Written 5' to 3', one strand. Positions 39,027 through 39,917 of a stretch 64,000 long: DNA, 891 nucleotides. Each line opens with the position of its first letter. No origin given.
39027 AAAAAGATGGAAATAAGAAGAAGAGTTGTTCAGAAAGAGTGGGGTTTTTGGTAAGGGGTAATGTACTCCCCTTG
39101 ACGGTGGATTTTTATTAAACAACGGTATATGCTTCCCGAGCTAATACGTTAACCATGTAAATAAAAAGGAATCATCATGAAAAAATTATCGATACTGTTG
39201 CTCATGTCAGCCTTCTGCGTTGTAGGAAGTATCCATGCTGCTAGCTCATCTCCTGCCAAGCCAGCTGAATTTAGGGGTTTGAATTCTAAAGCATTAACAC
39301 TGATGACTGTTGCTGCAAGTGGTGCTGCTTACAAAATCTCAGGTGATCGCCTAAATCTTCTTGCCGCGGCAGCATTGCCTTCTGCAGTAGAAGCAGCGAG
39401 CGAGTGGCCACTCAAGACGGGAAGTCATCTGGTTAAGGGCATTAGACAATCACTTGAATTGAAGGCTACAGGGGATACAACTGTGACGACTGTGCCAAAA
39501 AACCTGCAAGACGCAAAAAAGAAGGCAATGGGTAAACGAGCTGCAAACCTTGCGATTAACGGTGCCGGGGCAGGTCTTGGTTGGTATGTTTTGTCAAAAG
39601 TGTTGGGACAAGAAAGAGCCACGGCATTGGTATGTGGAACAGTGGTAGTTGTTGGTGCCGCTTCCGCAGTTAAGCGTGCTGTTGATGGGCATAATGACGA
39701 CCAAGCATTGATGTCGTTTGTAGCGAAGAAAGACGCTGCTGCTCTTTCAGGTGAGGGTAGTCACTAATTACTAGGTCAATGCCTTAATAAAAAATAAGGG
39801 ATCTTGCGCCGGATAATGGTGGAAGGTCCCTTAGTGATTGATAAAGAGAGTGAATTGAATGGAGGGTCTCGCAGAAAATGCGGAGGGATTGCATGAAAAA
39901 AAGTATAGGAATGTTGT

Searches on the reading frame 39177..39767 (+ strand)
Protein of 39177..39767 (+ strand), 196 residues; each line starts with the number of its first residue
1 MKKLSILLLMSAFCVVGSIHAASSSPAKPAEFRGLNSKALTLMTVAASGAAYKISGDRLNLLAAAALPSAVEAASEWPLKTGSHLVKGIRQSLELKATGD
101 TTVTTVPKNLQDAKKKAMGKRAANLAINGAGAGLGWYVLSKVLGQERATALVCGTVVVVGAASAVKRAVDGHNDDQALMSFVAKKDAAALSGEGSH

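Call 11: search_protein_families(library=pfam, proteins=[window:39177-39767:+])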
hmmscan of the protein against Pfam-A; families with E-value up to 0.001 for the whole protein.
window:39177-39767:+ (196 aa): 0 families

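Call 32: find_encoding_contigs(protein=window:39177-39767:+, flank=10000, max_places=10)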
Protein window:39177-39767:+ (196 aa): 1 contig read that carries it; 1 place shown.
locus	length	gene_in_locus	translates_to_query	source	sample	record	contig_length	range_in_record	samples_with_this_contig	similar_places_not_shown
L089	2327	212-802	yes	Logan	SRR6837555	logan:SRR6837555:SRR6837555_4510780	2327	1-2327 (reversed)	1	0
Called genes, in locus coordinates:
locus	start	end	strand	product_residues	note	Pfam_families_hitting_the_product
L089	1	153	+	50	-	?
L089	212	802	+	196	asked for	-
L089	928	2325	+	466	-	?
